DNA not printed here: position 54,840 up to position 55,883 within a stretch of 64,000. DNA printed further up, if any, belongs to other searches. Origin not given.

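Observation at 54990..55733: Kinase-less PASTA protein in the conserved fmt-rsmB ... prkC ... rpe slot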

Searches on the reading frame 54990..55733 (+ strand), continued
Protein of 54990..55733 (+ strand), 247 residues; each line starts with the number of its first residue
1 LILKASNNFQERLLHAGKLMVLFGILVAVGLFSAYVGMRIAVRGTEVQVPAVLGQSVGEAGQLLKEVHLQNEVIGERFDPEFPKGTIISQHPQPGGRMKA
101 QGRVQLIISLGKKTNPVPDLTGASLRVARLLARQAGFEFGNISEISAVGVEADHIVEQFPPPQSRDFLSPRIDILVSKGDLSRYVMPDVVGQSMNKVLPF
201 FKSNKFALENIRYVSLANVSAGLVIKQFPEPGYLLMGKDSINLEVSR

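Call 26: find_homologous_proteins(query=A1, max_evalue=0.001)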
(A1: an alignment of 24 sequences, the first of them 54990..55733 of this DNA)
Query A1 (24 sequences) (247 aa, profile of the alignment): 416 proteins with E <= 0.001 among 8000 candidates; the best 120 are listed.
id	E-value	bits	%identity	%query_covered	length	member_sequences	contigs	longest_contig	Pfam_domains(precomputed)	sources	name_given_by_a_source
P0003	4.5e-115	401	80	97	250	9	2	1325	PF03793.25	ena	-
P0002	7.1e-115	401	79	99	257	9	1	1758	PF03793.25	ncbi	-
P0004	3.1e-114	399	79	97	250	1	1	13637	PF03793.25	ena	-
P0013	3.7e-114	398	61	99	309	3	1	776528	PF03793.25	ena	-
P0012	4.4e-114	398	71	97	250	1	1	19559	PF03793.25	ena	-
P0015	1.2e-113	397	60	98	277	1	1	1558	PF03793.25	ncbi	-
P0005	1.2e-113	397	79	97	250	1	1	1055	PF03793.25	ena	-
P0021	1.2e-113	397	60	98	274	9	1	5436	PF03793.25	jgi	-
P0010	1.5e-113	396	76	97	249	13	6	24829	PF03793.25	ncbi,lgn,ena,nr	ncbi:MAG: PASTA domain-containing protein [Acidobacteria bacterium]|nr:PASTA domain-containing prote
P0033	1.6e-113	396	60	98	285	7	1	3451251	PF03793.25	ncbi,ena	-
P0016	1.9e-113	396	61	98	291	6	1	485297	PF03793.25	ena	-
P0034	1.9e-113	396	59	98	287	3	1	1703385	PF03793.25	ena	-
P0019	2.1e-113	396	61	98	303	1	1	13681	PF03793.25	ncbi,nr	ncbi:MAG: PASTA domain-containing protein [Acidobacteria bacterium]|nr:MAG: PASTA domain-containing 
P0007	2.5e-113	396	75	99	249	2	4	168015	PF03793.25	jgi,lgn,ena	jgi:serine/threonine-protein kinase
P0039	2.5e-113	396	58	97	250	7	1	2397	PF03793.25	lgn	-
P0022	3.0e-113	395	61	98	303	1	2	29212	PF03793.25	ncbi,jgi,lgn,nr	ncbi:MAG: PASTA domain-containing protein [Acidobacteria bacterium]|nr:MAG: PASTA domain-containing 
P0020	3.6e-113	395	61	98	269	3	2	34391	PF03793.25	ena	-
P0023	3.6e-113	395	61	98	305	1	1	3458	PF03793.25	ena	-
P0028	5.3e-113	395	61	96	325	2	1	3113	PF03793.25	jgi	jgi:beta-lactam-binding protein with PASTA domain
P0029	5.5e-113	395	61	98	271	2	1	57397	PF03793.25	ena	-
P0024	5.8e-113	394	61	98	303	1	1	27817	PF03793.25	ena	-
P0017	6.0e-113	394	60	98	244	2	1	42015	PF03793.25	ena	-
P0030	6.4e-113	394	61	98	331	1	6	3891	PF03793.25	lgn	-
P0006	6.5e-113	394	75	99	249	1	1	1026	PF03793.25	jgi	jgi:serine/threonine-protein kinase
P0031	9.0e-113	394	60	98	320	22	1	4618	PF03793.25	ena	-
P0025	1.9e-112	393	60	98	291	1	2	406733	PF03793.25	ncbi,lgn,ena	-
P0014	3.7e-112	392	61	98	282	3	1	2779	PF03793.25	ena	-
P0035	4.4e-112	392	59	98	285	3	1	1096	PF03793.25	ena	-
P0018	4.7e-112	391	62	96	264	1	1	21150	PF03793.25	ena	-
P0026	1.8e-111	390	60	99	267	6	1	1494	PF03793.25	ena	-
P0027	1.9e-111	389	60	97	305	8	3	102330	PF03793.25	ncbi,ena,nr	ncbi:MAG: PASTA domain-containing protein [Acidobacteria bacterium]|nr:PASTA domain-containing prote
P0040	3.1e-111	389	59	98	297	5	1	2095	PF03793.25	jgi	-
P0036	4.1e-111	388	58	99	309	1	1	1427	PF03793.25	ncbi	-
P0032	4.3e-111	388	59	98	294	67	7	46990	PF03793.25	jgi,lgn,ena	-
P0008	1.0e-110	387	75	99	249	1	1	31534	PF03793.25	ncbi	ncbi:MAG: PASTA domain-containing protein [Acidobacteriota bacterium]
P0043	6.0e-110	385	57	99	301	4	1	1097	PF03793.25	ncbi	-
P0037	4.4e-109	382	59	99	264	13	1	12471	PF03793.25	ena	-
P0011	1.6e-108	380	79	92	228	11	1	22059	PF03793.25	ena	-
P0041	5.8e-108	378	61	97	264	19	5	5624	PF03793.25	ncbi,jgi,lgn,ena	-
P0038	7.7e-108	378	57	99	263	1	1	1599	PF03793.25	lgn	-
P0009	8.2e-108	378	78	94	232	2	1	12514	PF03793.25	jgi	jgi:serine/threonine-protein kinase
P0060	1.1e-107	377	48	99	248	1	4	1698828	PF03793.25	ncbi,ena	-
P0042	3.0e-107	376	60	97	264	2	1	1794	PF03793.25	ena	-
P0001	9.2e-107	374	100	95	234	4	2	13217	PF03793.25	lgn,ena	-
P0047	5.1e-106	372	53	99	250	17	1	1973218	PF03793.25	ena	-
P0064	1.6e-104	367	48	99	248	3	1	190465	PF03793.25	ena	-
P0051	2.3e-104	366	52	97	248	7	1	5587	PF03793.25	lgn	-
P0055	6.4e-103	362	54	97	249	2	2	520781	PF03793.25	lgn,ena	-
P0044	6.6e-103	361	58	96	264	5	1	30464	PF03793.25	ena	-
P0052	7.1e-103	361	49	98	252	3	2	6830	PF03793.25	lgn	-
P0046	1.6e-101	357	55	97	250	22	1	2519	PF03793.25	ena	-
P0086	4.0e-99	349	47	96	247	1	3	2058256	PF03793.25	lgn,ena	-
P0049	8.5e-99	348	54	99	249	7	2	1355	PF03793.25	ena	-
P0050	9.9e-99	348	52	99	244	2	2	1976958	PF03793.25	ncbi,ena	-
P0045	5.9e-98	345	55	97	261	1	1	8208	PF03793.25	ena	-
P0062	6.2e-98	345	46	98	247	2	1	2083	PF03793.25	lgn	-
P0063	1.1e-95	338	50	99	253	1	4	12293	PF03793.25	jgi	jgi:beta-lactam-binding protein with PASTA domain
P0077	2.5e-95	337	41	98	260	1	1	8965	PF03793.25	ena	-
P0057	5.5e-94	332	49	98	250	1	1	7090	PF03793.25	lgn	-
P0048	5.7e-94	332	52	97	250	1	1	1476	PF03793.25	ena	-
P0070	5.4e-93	329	47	98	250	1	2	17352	PF03793.25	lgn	-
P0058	3.4e-92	326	52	97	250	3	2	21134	PF03793.25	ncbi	-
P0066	3.3e-91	323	46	97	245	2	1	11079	PF03793.25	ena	-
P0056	1.1e-90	321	50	98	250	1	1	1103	PF03793.25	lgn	-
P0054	1.2e-90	321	51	97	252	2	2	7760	PF03793.25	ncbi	-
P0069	3.2e-90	320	46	98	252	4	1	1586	PF03793.25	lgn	-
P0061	4.3e-88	313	49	98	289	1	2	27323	PF03793.25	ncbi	-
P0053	5.9e-88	313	61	79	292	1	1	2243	PF03793.25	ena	-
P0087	3.5e-83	297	48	89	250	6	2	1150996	PF03793.25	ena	-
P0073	3.1e-74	268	58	71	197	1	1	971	PF03793.25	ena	-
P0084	4.7e-70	254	30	91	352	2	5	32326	PF03793.25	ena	-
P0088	6.3e-66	240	37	97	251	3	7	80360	PF03793.25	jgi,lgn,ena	jgi:beta-lactam-binding protein with PASTA domain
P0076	2.0e-62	229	59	58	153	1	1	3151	PF03793.25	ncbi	ncbi:MAG: PASTA domain-containing protein, partial [Terriglobia bacterium]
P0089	1.5e-61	226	27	91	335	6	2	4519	PF03793.25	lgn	-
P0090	1.7e-60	223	36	96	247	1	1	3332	PF03793.25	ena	-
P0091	1.7e-60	223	27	85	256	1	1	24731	PF03793.25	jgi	jgi:beta-lactam-binding protein with PASTA domain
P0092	2.2e-60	222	28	98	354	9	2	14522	PF03793.25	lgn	-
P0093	3.3e-60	222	28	98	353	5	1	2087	PF03793.25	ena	-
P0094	4.9e-60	221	29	98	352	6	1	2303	PF03793.25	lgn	-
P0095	8.7e-60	220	28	98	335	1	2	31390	PF03793.25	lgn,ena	-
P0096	2.1e-59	219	28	98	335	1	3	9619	PF03793.25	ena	-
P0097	2.4e-59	219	27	91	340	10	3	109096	PF03793.25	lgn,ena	-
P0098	5.0e-59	218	28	91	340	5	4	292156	PF03793.25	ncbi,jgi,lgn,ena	jgi:Uncharacterized protein conserved in bacteria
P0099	6.6e-59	217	27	92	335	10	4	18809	PF03793.25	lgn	-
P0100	6.8e-59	217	31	92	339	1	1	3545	PF03793.25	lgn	-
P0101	7.7e-59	217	27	96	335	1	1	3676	PF03793.25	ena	-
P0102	1.1e-57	213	26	93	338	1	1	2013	PF03793.25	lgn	-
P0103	1.3e-57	213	26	98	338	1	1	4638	PF03793.25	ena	-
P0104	4.5e-57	211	29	92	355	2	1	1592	PF03793.25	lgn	-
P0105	5.1e-57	211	30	87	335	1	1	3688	PF03793.25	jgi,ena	-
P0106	3.4e-56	208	26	90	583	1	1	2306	PF07714.24,PF00069.32,PF03109.23,PF03793.25,PF14531.13,PF01163.29,PF01636.30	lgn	-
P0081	3.9e-56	208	62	51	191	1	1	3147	PF03793.25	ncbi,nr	ncbi:MAG: PASTA domain-containing protein, partial [Acidobacteria bacterium]|nr:PASTA domain-contain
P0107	8.4e-56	207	26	90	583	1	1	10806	PF07714.24,PF00069.32,PF03109.23,PF03793.25,PF14531.13,PF01163.29,PF01636.30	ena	-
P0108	1.2e-55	207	33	87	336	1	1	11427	PF03793.25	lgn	-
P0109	6.1e-55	204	32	90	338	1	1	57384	PF03793.25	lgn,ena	-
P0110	1.1e-54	203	30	93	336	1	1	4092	PF03793.25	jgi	jgi:serine/threonine-protein kinase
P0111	1.9e-54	203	30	87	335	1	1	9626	PF03793.25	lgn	-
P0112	2.8e-54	202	36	97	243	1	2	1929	PF03793.25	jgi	jgi:beta-lactam-binding protein with PASTA domain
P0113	4.4e-54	202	26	90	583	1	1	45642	PF07714.24,PF00069.32,PF03109.23,PF03793.25,PF14531.13,PF01163.29,PF01636.30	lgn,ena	-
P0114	4.7e-54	201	34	97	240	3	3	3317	PF03793.25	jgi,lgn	jgi:eukaryotic-like serine/threonine-protein kinase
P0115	6.5e-54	201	27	93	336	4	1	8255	PF03793.25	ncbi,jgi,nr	ncbi:MAG: PASTA domain-containing protein [Elusimicrobiota bacterium]|jgi:serine/threonine-protein k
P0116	1.5e-53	200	29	93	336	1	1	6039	PF03793.25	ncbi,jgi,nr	ncbi:MAG: PASTA domain-containing protein [Elusimicrobiota bacterium]|jgi:serine/threonine-protein k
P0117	1.5e-53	200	26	90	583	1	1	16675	PF07714.24,PF00069.32,PF03109.23,PF03793.25,PF14531.13,PF01163.29,PF01636.30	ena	-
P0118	1.6e-53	200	32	92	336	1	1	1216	PF03793.25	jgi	jgi:serine/threonine-protein kinase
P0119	1.8e-53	200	30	93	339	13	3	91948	PF03793.25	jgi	jgi:serine/threonine-protein kinase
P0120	6.8e-53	198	28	93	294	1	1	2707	PF03793.25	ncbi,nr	ncbi:MAG: PASTA domain-containing protein, partial [Elusimicrobiota bacterium]|nr:PASTA domain-conta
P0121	7.6e-53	197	30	93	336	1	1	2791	PF03793.25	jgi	jgi:serine/threonine-protein kinase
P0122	9.3e-53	197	28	97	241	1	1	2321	PF03793.25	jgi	jgi:serine/threonine-protein kinase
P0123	9.7e-53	197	30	93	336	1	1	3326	PF03793.25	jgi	jgi:serine/threonine-protein kinase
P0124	2.5e-52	196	34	97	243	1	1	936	PF03793.25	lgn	-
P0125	2.7e-52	196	30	81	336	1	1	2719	PF03793.25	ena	-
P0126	3.9e-52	195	34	97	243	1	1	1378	PF03793.25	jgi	jgi:beta-lactam-binding protein with PASTA domain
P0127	5.1e-52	195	27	98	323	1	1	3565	PF03793.25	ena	-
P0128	5.4e-52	195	31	97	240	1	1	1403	PF03793.25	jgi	jgi:beta-lactam-binding protein with PASTA domain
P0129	7.1e-52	194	29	95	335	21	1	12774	PF03793.25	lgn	-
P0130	1.3e-51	194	30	81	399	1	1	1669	PF03793.25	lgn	-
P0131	1.4e-51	193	31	94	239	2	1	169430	PF03793.25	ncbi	-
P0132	1.7e-50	190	30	86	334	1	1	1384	PF03793.25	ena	-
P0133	3.1e-50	189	29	87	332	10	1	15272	PF03793.25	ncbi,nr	ncbi:MAG: PASTA domain-containing protein [Elusimicrobiaceae bacterium]|nr:PASTA domain-containing p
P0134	9.0e-50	187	30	87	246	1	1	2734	PF03793.25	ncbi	-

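Call 28: find_encoding_contigs(protein=P0098, flank=7000, max_places=1)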
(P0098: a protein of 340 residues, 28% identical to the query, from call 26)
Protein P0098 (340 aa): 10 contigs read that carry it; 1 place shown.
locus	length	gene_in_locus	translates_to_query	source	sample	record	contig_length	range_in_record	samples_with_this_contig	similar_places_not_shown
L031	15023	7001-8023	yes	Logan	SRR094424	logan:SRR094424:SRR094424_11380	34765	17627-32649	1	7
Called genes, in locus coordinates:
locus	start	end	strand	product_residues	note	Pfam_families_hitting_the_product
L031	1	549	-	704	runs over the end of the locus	PF05170:AsmA, PF05359:DUF748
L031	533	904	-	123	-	-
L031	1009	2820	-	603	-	PF05960:DUF885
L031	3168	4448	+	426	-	PF05697:Trigger_N, PF05698:Trigger_C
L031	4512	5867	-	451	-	-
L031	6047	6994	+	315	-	PF00551:Formyl_trans_N, PF02911:Formyl_trans_C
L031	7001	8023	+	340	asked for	PF03793:PASTA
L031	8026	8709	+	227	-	PF00834:Ribul_P_3_epim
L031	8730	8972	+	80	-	PF00886:Ribosomal_S16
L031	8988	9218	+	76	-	PF13083:KH_KhpA-B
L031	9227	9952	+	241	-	PF01746:tRNA_m1G_MT, PF14419:SPOUT_MTase_2 (weak)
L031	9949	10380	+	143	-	PF01245:Ribosomal_L19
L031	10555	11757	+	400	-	PF18962:Por_Secre_tail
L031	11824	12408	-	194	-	PF13505:OMP_b-brl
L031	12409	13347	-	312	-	PF00072:Response_reg, PF00990:GGDEF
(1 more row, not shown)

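Call 29: find_encoding_contigs(protein=P0088, flank=7000, max_places=1)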
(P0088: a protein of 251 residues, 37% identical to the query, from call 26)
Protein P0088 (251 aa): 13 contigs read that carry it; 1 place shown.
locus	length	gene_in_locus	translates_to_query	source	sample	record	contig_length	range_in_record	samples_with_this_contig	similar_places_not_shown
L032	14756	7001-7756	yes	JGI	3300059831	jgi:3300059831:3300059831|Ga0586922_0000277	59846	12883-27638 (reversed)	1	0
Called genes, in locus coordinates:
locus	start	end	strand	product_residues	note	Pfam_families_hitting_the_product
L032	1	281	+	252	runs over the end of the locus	PF03548:LolA, PF17131:TP_0789-like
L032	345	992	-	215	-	PF01066:CDP-OH_P_transf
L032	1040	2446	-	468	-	PF02470:MlaD (faint), PF28544:Helical_needle (weak)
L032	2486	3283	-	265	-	PF00005:ABC_tran, PF13304:AAA_21 (faint)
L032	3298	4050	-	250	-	PF02405:MlaE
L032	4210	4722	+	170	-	PF01327:Pep_deformylase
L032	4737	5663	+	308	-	PF00551:Formyl_trans_N, PF02911:Formyl_trans_C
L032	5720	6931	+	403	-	PF01029:NusB, PF22458:RsmF-B_ferredox, PF01189:Methyltr_RsmB-F, PF13847:Methyltransf_31, PF13649:Methyltransf_25 (weak)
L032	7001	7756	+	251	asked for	PF03793:PASTA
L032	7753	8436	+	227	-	PF00834:Ribul_P_3_epim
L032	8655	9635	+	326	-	PF13525:YfiO, PF13174:TPR_6 (faint)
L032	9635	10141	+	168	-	PF00072:Response_reg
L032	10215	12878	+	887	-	PF00133:tRNA-synt_1, PF01406:tRNA-synt_1e (faint), PF09334:tRNA-synt_1g, PF13603:tRNA-synt_1_2, PF09334:tRNA-synt_1g (weak), PF08264:Anticodon_1, PF10458:Val_tRNA-synt_C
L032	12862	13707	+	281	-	PF02749:QRPTase_N, PF01729:QRPTase_C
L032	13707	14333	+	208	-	PF03099:BPL_LplA_LipB, PF16917:BPL_LplA_LipB_2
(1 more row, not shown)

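Call 30: find_encoding_contigs(protein=P0113, flank=7000, max_places=1)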
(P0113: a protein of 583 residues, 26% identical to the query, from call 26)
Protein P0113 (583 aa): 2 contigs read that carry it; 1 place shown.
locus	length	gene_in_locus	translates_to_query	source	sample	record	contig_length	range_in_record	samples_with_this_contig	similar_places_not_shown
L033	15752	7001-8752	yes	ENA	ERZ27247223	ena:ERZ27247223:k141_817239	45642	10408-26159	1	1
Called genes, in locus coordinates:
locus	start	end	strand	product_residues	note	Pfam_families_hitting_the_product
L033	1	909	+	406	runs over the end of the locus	PF01136:Peptidase_U32, PF16325:Peptidase_U32_C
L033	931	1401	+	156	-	PF01327:Pep_deformylase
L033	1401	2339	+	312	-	PF00551:Formyl_trans_N, PF02911:Formyl_trans_C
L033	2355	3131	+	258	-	PF01976:DUF116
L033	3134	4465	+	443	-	PF01029:NusB, PF22458:RsmF-B_ferredox, PF01189:Methyltr_RsmB-F, PF13847:Methyltransf_31 (weak)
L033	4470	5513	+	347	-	PF21016:RlmN_N, PF04055:Radical_SAM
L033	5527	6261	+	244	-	PF12401:FhaA_N, PF16697:Yop-YscD_cpl, PF00498:FHA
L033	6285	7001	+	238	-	PF00481:PP2C, PF13672:PP2C_2, PF07228:SpoIIE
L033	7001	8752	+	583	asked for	PF00069:Pkinase, PF01636:APH (faint), PF07714:PK_Tyr_Ser-Thr, PF03109:ABC1, PF01163:RIO1 (weak), PF14531:Kinase-like (weak), PF03793:PASTA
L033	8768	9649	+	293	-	PF16745:RsgA_N, PF03193:RsgA_GTPase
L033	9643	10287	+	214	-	PF00834:Ribul_P_3_epim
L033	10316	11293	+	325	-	PF03706:LPG_synthase_TM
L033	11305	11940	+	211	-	PF00300:His_Phos_1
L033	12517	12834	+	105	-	-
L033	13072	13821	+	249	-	PF01975:SurE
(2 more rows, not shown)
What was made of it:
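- On PASTA Ser/Thr kinase (Stk1/PknB/PrkC; NCBIfam NF033483): It is present beside the true kinase P0113 (call 30).
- Kinase P0113 lies in def-fmt-DUF116-rsmB-rlmN-FHA-PP2C-kinase-rsgA-rpe (call 30).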

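Call 31: find_encoding_contigs(protein=P0131, flank=7000, max_places=1)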
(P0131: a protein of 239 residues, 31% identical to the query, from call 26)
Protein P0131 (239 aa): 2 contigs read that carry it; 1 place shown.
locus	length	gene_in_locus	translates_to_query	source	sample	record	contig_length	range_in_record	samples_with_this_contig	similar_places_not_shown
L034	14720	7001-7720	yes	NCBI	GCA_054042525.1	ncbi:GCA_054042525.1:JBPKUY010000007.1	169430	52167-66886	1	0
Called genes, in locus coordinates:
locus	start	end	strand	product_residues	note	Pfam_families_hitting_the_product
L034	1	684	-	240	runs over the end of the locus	PF13428:TPR_14 (faint), PF14559:TPR_19 (faint), PF06552:TOM20_plant (faint), PF21033:RMD1-3, PF07719:TPR_2 (faint), PF12895:ANAPC3 (faint), PF16811:TAtT, PF13414:TPR_11 (weak), +3 more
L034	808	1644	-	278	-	PF01972:SDH_protease, PF25145:NfeD1b_N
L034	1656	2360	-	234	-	PF01694:Rhomboid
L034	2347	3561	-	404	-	PF13625:Helicase_C_3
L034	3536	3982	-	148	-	PF04343:DUF488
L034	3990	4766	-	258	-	PF01904:DUF72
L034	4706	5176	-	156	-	-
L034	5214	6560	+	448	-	PF00158:Sigma54_activat, PF01078:Mg_chelatase (faint), PF14532:Sigma54_activ_2, PF07724:AAA_2 (weak), PF07728:AAA_5 (weak), PF00004:AAA (weak), PF25601:AAA_lid_14, PF02954:HTH_8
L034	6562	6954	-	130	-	PF06271:RDD (weak)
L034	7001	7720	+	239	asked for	PF03793:PASTA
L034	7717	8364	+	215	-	PF00834:Ribul_P_3_epim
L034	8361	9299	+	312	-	PF01073:3Beta_HSD, PF01370:Epimerase, PF02719:Polysacc_synt_2, PF04321:RmlD_sub_bind, PF13460:NAD_binding_10 (weak), PF16363:GDP_Man_Dehyd, PF07993:NAD_binding_4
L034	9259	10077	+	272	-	PF09976:TPR_21 (faint), PF13512:TPR_18 (weak), PF14559:TPR_19 (faint), PF07719:TPR_2 (faint), PF13428:TPR_14 (faint), PF13432:TPR_16 (faint), PF13525:YfiO, PF13174:TPR_6 (weak)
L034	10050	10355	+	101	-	PF01883:FeS_assembly_P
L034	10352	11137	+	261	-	PF01026:TatD_DNase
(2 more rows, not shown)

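Call 32: predict_structure(alignment_id=A1)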
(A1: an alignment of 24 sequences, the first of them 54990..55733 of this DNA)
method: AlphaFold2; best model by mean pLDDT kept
length: 247 residues; sequences in the alignment: 24
mean_pLDDT: 88.2   pTM: 0.56
mean pLDDT of the five models: 88.2, 87.9, 86.1, 85.9, 84.0
residues with pLDDT >= 90: 153; 70-90: 78; 50-70: 13; < 50: 3
segments of 3 or more residues with pLDDT < 50: 1-3
pLDDT, mean of each block of 10 residues (from residue 1): 55 83 93 83 82 94 94 93 94 91 94 91 95 93 87 94 89 90 81 91 84 89 93 78 93
secondary structure, 60 per line:
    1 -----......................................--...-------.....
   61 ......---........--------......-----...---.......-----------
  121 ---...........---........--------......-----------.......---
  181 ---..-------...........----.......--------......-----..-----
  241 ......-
elements in order: H6-43 E46-48 H57-66 E70-77 E86-91 E97-99 E103-109 H125-134 E138-145 E154-159 E171-177 H194-203 E208-214 E223-228 E241-246
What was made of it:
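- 55044..55100 (+): Transmembrane helix, aa 19-37. Lies inside the AF2 helix 6-43 (call 32).
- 55326..55529 (+): PASTA domain 2, aa 113-180. AF2 helix 125-134 plus strands (call 32).
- On PASTA domain (Pfam PF03793): AF2 model with pLDDT 88 shows three helix-plus-strand modules (call 32).
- Checked: The AlphaFold2 model (mean pLDDT 88) shows one long helix (aa 6-43) followed by three alpha/beta modules (call 32).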

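Call 33: search_protein_representatives(alignment_id=A2)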
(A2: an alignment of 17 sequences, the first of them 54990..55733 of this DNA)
Query: 17 sequences, 249 profile positions. Proteins with E-value up to 0.001 (for the whole library): 28466; up to 1e-10: 14498; up to 1e-30: 1262. The best 150 are listed.
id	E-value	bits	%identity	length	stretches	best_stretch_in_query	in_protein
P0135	4.7e-245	825.6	-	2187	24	49-193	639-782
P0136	1.4e-214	725.7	-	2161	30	49-179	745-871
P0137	1.0e-204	693.4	-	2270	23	79-178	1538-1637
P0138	1.9e-197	669.6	-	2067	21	79-182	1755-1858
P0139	2.1e-191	649.8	-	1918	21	59-190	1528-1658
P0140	9.5e-187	634.6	-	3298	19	46-248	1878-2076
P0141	4.3e-182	619.3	-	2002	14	51-248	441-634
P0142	3.0e-160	547.7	-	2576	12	48-180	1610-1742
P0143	1.7e-157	538.8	-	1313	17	48-203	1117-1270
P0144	6.8e-147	504.0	-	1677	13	49-248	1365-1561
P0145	4.6e-138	475.1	-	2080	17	50-248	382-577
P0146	6.3e-131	451.7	-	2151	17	49-249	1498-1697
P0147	1.1e-129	447.7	-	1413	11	50-248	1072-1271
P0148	1.3e-129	447.4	-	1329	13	48-138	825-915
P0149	3.2e-127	439.6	-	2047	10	49-248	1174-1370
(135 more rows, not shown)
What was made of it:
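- Tried and rejected: The exhaustive representative search (call 33) was dominated by giant multi-PASTA proteins, whose scores add up over many repeats.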
